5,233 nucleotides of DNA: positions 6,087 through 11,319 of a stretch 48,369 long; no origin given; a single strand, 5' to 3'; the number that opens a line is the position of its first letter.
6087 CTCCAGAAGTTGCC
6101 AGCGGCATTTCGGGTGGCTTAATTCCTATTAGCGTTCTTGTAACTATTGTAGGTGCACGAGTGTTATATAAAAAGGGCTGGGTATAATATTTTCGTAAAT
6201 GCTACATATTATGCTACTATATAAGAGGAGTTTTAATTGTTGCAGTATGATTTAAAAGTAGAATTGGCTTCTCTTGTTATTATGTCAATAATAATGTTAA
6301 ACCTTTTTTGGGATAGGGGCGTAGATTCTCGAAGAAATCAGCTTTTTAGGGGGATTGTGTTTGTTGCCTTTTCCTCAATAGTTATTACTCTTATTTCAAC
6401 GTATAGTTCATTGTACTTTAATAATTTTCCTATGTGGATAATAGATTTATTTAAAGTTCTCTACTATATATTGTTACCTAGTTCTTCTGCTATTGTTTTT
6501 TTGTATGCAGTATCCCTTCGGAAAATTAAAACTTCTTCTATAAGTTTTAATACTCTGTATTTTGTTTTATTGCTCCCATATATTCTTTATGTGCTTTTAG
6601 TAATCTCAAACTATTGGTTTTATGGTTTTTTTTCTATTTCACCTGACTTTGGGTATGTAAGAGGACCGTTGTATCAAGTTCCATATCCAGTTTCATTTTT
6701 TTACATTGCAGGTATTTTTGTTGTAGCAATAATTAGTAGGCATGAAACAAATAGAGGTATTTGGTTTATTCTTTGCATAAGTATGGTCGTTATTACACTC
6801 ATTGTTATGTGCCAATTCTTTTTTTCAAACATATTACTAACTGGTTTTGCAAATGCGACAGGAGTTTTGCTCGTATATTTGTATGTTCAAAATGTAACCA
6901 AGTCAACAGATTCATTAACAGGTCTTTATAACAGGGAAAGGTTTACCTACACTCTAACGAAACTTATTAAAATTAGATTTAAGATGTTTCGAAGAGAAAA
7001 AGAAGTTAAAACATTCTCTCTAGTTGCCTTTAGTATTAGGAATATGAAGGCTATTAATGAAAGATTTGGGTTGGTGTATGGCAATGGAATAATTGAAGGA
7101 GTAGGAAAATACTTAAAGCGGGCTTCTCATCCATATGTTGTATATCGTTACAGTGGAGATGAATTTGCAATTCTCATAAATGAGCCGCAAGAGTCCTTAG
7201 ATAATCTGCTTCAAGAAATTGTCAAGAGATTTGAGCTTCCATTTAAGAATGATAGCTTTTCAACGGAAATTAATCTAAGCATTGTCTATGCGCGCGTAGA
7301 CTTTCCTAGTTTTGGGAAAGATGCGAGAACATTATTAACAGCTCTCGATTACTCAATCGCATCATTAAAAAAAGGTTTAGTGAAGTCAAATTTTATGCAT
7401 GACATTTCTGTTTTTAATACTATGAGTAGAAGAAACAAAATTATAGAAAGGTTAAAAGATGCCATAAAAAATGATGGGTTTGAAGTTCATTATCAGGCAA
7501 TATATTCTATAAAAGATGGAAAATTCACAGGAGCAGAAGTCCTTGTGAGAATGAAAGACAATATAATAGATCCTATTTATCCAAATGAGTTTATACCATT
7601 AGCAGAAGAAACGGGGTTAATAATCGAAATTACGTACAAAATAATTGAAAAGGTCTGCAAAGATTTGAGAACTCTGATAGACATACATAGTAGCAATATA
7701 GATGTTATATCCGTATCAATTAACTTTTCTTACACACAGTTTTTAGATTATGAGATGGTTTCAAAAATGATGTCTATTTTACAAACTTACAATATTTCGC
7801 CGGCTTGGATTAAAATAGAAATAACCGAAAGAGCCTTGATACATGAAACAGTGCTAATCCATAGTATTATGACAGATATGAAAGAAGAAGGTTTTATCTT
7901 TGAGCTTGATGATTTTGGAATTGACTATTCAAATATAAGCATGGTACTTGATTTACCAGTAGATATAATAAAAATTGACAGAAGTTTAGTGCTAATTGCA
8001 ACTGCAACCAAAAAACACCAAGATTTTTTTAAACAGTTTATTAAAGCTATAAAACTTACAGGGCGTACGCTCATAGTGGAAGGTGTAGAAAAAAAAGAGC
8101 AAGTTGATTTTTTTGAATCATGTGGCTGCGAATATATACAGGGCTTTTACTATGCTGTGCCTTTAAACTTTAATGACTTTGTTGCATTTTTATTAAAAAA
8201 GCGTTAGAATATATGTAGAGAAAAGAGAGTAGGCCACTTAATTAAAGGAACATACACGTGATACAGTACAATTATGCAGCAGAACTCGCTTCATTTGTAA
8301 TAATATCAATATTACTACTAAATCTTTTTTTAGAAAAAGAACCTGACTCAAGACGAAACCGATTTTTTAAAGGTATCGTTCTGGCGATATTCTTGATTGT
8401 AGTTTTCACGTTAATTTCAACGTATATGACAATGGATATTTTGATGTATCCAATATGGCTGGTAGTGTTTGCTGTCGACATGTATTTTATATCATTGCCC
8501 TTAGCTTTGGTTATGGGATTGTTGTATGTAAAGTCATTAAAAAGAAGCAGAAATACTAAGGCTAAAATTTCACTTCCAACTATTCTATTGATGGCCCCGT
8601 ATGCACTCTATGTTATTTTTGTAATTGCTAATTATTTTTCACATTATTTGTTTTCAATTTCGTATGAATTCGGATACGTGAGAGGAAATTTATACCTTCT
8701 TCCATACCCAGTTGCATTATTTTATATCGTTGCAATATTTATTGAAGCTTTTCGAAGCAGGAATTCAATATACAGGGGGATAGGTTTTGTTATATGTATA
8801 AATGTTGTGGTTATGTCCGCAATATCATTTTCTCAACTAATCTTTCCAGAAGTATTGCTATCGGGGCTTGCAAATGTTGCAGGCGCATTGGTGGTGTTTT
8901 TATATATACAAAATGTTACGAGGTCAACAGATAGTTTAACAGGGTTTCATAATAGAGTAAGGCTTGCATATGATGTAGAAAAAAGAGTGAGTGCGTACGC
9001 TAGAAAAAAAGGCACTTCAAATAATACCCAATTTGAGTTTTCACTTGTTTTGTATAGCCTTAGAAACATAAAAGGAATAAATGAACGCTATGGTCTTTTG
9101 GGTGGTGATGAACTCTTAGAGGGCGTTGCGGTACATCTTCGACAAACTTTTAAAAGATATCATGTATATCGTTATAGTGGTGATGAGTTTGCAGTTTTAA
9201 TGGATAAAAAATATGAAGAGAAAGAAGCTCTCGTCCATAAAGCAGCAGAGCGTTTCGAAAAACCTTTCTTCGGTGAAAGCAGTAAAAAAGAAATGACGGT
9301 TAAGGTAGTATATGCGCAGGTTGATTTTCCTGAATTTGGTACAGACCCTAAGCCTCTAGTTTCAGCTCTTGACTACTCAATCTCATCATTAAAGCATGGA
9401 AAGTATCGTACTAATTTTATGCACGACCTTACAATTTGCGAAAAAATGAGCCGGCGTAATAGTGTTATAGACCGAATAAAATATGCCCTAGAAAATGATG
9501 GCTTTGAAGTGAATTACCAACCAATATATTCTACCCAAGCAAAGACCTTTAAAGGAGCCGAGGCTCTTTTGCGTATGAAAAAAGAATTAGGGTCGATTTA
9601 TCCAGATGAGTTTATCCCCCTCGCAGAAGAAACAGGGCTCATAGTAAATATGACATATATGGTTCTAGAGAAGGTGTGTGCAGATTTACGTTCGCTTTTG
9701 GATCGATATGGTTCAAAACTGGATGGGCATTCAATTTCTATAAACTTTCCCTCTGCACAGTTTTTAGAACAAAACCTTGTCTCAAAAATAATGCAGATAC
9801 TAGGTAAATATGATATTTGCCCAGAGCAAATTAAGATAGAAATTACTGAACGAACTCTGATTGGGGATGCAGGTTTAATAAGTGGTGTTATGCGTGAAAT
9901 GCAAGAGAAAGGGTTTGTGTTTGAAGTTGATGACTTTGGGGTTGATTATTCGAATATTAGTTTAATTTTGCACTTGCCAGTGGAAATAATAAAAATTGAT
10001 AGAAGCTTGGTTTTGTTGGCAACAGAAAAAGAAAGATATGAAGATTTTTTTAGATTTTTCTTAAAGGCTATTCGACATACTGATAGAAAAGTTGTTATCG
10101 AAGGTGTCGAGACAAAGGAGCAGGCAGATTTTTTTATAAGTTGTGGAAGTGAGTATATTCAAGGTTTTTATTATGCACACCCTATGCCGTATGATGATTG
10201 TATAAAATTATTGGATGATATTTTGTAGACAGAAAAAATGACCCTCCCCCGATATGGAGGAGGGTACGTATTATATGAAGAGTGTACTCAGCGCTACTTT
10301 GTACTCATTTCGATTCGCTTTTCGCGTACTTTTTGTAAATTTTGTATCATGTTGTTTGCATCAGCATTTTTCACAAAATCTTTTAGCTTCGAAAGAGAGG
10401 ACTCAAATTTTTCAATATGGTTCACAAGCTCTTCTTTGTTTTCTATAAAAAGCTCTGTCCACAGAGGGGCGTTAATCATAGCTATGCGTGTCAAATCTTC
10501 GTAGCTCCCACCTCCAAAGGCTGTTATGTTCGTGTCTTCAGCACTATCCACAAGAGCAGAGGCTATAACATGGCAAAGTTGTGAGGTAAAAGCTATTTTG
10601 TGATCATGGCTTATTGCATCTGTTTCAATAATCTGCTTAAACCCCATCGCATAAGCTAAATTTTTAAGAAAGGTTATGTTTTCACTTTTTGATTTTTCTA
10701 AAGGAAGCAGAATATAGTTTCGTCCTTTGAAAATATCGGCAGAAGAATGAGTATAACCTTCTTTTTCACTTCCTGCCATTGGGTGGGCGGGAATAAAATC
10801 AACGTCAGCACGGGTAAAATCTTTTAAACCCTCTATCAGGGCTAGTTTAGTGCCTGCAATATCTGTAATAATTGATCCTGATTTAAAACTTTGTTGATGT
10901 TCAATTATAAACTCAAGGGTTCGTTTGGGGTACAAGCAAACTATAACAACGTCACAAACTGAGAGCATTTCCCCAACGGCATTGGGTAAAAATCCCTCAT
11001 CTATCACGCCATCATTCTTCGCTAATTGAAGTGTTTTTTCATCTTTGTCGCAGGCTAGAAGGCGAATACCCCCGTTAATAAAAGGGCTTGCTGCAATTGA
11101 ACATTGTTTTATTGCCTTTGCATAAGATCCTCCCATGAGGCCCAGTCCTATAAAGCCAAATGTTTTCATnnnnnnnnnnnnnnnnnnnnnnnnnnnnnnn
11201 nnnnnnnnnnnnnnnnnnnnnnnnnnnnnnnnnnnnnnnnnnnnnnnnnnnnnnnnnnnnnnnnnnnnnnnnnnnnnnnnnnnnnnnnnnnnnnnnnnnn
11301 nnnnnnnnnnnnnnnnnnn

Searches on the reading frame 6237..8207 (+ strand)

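Call 34: search_protein_families(library=pfam, proteins=[window:6237-8207:+], max_evalue=0.001)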
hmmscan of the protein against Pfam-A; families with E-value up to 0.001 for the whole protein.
window:6237-8207:+ (656 aa): 2 families
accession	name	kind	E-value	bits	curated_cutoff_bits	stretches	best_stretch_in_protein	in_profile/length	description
PF00563.25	EAL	-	1.5e-54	185.4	31.3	1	404-642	2-236/236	EAL domain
PF00990.26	GGDEF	-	2.8e-17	63.4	23.8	1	224-378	3-155/161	Diguanylate cyclase, GGDEF domain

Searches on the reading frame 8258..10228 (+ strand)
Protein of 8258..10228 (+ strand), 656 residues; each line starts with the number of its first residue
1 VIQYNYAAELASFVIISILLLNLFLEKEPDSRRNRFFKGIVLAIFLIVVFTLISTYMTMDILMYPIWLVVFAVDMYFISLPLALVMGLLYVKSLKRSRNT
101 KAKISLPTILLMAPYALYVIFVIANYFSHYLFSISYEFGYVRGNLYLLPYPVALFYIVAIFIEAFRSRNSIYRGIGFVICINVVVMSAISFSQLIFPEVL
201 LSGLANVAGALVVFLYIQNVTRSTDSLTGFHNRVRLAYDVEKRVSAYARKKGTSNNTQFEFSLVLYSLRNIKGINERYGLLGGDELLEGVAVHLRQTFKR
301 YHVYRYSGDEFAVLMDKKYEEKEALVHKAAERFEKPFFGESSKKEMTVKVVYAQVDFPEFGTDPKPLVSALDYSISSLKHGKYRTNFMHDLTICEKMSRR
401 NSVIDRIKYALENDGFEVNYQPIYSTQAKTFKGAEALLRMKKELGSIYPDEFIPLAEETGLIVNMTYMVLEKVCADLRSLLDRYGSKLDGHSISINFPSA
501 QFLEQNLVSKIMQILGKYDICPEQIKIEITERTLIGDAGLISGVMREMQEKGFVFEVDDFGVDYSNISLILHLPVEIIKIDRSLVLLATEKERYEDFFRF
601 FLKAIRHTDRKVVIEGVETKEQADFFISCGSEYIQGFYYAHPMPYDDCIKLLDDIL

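Call 34: search_protein_families(library=pfam, proteins=[window:8258-10228:+], max_evalue=0.001)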
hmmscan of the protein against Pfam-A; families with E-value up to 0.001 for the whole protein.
window:8258-10228:+ (656 aa): 2 families
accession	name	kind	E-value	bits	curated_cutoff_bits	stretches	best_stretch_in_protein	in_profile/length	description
PF00563.25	EAL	-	6.8e-55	186.4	31.3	1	406-642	3-236/236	EAL domain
PF00990.26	GGDEF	-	6.3e-17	62.3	23.8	1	224-380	3-156/161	Diguanylate cyclase, GGDEF domain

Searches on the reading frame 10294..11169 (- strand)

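Call 34: search_protein_families(library=pfam, proteins=[window:10294-11169:-], max_evalue=0.001)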
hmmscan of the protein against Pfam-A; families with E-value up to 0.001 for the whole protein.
window:10294-11169:- (291 aa): 3 families
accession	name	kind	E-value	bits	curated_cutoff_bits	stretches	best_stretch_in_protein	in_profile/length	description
PF02153.23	PDH_N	-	2.8e-24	85.8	26.5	1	37-176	14-149/154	Prephenate dehydrogenase, nucleotide-binding domain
PF20463.3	PDH_C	-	9.6e-18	64.8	22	1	187-279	4-101/102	Prephenate dehydrogenase, dimerization domain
PF03446.21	NAD_binding_2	-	0.00024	21.6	21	0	4-115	2-103/161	NAD binding domain of 6-phosphogluconate dehydrogenase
